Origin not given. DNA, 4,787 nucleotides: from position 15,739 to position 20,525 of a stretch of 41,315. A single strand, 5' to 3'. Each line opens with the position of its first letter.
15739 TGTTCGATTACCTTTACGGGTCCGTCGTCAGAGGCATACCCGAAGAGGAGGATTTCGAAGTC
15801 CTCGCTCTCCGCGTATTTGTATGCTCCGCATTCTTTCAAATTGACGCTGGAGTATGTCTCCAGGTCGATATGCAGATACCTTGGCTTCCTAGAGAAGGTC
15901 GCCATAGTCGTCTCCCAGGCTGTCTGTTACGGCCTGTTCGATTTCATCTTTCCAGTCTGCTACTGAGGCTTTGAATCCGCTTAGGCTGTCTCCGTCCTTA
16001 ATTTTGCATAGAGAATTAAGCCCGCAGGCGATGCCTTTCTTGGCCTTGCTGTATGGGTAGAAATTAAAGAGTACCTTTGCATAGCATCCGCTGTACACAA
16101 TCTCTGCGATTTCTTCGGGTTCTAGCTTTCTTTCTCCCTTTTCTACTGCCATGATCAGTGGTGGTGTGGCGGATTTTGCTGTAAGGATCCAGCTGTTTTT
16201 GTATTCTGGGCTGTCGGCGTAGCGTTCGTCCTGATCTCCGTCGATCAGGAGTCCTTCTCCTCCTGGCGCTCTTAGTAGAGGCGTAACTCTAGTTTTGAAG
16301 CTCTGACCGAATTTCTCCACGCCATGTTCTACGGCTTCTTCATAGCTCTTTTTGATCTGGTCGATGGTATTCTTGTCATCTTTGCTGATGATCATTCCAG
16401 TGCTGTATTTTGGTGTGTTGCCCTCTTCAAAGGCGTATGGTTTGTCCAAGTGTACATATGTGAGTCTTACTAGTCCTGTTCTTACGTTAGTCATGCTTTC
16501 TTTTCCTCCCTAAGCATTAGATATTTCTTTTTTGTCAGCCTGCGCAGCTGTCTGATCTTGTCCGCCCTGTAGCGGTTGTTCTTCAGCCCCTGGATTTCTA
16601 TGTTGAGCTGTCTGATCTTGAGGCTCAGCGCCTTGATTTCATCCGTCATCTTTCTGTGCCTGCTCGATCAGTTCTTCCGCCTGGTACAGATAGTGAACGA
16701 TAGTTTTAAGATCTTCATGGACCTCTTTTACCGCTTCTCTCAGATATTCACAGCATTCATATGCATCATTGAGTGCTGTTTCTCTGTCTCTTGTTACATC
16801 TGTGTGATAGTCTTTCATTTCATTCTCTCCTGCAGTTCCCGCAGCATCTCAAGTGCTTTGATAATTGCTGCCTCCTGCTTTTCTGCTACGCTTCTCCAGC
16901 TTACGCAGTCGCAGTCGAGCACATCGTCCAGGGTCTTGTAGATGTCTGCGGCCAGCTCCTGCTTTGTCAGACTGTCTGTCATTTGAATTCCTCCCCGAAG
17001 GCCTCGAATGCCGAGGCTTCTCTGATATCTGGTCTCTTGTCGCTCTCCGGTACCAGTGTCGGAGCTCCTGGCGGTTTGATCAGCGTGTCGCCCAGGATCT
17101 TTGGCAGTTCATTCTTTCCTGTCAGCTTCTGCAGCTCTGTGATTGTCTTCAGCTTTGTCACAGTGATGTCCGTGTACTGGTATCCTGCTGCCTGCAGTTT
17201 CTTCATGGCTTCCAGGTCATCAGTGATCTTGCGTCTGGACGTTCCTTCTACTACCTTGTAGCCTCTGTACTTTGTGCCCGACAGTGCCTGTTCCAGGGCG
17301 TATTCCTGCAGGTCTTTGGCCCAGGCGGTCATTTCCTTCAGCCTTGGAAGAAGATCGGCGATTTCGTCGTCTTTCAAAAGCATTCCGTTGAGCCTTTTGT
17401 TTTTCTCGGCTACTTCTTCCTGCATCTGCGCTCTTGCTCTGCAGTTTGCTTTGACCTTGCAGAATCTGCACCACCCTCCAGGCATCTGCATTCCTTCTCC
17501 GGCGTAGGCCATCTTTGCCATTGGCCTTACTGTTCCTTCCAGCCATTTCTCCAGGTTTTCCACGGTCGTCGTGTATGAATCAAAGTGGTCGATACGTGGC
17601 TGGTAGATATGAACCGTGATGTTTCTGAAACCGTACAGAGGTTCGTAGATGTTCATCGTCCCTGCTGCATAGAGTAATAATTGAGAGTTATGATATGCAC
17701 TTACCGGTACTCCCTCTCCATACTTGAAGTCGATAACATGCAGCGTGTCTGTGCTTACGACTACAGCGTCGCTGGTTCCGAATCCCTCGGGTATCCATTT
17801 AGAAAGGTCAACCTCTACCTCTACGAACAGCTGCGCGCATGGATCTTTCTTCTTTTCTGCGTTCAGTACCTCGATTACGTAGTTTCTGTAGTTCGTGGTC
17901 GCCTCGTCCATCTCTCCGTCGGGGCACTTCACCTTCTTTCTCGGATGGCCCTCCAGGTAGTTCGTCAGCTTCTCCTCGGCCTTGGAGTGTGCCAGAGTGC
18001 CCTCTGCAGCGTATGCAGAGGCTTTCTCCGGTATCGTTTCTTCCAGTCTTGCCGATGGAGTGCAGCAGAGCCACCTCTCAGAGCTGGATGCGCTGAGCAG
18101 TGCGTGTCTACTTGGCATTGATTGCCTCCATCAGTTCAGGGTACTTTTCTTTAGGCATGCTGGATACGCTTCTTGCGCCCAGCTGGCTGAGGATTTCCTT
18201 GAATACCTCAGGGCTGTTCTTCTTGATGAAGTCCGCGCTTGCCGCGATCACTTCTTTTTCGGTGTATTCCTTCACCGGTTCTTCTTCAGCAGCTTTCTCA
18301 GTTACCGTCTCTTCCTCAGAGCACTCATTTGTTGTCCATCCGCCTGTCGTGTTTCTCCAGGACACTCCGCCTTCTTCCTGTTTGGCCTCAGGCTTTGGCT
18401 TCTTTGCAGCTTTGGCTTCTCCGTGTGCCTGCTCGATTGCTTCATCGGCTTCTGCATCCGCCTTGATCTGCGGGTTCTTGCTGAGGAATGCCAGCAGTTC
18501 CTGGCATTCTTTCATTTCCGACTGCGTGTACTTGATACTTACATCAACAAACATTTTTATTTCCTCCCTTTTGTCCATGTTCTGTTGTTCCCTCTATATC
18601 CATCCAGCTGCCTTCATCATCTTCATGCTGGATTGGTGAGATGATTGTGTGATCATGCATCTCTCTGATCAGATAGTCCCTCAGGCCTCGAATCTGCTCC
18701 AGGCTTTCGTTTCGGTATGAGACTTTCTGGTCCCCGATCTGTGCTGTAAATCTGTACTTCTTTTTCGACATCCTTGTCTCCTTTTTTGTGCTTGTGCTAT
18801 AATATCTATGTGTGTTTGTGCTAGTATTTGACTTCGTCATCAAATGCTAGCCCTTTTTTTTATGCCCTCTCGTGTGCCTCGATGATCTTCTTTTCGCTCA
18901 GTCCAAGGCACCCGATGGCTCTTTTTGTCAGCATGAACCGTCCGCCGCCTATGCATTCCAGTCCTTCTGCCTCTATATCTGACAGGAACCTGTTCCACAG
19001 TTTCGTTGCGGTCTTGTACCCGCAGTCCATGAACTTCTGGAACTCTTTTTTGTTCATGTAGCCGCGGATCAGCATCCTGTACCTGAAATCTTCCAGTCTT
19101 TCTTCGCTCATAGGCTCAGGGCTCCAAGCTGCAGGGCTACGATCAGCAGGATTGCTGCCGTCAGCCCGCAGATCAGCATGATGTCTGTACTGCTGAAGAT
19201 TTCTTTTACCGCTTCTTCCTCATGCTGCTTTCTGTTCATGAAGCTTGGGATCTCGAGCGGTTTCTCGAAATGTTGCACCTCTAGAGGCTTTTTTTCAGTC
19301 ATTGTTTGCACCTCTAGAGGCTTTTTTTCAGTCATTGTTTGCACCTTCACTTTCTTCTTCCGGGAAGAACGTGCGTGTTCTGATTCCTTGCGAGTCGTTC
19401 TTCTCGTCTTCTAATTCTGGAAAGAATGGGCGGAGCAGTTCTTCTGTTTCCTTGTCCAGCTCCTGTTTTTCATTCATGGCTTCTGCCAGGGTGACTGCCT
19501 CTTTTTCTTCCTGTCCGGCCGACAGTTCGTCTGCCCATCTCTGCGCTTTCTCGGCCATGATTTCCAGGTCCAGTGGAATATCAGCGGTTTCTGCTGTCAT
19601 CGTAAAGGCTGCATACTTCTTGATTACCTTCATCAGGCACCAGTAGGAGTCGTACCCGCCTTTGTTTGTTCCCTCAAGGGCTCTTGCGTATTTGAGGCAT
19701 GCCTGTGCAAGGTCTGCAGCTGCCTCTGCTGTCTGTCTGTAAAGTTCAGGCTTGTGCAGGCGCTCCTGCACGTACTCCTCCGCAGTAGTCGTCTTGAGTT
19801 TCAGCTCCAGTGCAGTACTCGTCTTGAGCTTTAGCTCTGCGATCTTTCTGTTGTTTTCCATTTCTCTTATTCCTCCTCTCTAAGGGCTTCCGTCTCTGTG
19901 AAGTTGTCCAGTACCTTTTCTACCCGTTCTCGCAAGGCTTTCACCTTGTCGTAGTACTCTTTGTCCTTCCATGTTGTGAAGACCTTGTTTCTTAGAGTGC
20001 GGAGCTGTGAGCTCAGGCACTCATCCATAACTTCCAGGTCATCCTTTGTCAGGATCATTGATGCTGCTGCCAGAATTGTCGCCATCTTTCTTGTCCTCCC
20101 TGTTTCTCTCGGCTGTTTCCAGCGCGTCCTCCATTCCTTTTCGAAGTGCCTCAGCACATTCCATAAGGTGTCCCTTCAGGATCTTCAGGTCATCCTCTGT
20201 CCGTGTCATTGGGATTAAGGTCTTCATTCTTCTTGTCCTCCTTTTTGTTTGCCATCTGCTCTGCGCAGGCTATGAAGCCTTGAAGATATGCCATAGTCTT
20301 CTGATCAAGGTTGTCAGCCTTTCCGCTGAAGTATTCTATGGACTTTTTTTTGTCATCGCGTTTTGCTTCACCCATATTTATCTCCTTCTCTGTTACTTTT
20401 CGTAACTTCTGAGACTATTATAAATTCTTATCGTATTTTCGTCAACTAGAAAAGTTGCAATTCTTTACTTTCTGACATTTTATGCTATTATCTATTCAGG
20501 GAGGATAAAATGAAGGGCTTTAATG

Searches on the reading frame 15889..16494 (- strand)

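Call 56: search_protein_families(library=pfam, proteins=[window:15889-16494:-], max_evalue=0.01)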
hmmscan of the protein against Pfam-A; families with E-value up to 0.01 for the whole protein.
window:15889-16494:- (201 aa): 1 family
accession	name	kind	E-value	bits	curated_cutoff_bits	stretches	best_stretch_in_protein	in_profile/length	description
PF10991.15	Enc34_ssDNA-bd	-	5.8e-40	137.2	26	1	2-185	1-170/176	Enterobacter phage Enc34, ssDNA-binding protein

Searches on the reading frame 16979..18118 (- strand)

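Call 56: search_protein_families(library=pfam, proteins=[window:16979-18118:-], max_evalue=0.01)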
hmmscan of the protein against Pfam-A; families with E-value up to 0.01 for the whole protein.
window:16979-18118:- (379 aa): 2 families
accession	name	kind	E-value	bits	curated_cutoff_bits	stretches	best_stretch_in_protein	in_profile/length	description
PF10926.14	DUF2800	-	8.4e-127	423.8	21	1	5-363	1-368/368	Protein of unknown function (DUF2800)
PF12705.13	PDDEXK_1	-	9.6e-08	32.7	22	1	68-227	83-247/247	PD-(D/E)XK nuclease superfamily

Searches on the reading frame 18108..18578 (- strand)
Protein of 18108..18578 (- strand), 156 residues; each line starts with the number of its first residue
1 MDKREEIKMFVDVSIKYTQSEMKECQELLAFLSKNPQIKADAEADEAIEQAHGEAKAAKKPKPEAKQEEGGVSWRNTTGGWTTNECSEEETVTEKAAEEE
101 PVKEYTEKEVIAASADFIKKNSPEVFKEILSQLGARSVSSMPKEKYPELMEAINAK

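Call 55: search_protein_families(library=phrogs, proteins=[window:18108-18578:-], max_evalue=0.01)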
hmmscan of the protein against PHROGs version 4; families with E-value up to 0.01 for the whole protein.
window:18108-18578:- (156 aa): 2 families
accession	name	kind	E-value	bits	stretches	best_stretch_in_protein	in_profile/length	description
phrog_408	-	unknown function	2.7e-06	28.7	1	69-154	37-106/111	-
phrog_18562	-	unknown function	5.3e-06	28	1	31-154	19-145/151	-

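Call 56: search_protein_families(library=pfam, proteins=[window:18108-18578:-], max_evalue=0.01)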
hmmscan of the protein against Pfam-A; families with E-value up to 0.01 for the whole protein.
window:18108-18578:- (156 aa): 0 families

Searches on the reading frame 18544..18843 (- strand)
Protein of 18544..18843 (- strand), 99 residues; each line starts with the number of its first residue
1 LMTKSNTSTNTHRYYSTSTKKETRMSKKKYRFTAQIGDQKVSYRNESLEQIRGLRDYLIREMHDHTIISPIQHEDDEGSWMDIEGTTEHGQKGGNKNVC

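Call 55: search_protein_families(library=phrogs, proteins=[window:18544-18843:-], max_evalue=0.01)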
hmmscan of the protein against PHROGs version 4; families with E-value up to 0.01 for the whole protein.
window:18544-18843:- (99 aa): 1 family
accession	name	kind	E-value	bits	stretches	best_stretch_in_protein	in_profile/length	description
phrog_5293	-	unknown function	0.0011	19.9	1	1-44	9-52/70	-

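Call 56: search_protein_families(library=pfam, proteins=[window:18544-18843:-], max_evalue=0.01)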
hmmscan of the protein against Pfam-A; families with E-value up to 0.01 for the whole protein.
window:18544-18843:- (99 aa): 0 families

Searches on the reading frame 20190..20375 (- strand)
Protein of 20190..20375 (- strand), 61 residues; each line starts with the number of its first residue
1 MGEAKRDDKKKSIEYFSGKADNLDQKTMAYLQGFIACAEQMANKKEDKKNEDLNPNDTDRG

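Call 7: search_protein_families(library=pfam, proteins=[window:20190-20375:-], max_evalue=0.01)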
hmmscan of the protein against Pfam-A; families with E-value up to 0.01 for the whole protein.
window:20190-20375:- (61 aa): 0 families

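Call 55: search_protein_families(library=phrogs, proteins=[window:20190-20375:-], max_evalue=0.01)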
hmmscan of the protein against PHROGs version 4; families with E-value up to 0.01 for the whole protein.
window:20190-20375:- (61 aa): 0 families

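Call 85: search_protein_families(library=padloc, proteins=[window:20190-20375:-], max_evalue=0.01)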
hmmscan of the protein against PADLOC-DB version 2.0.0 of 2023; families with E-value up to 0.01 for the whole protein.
window:20190-20375:- (61 aa): 1 family
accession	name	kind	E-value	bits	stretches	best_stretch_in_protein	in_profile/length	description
PDLC04638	PDC-M41A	-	0.0074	13.9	1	3-49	16-61/275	-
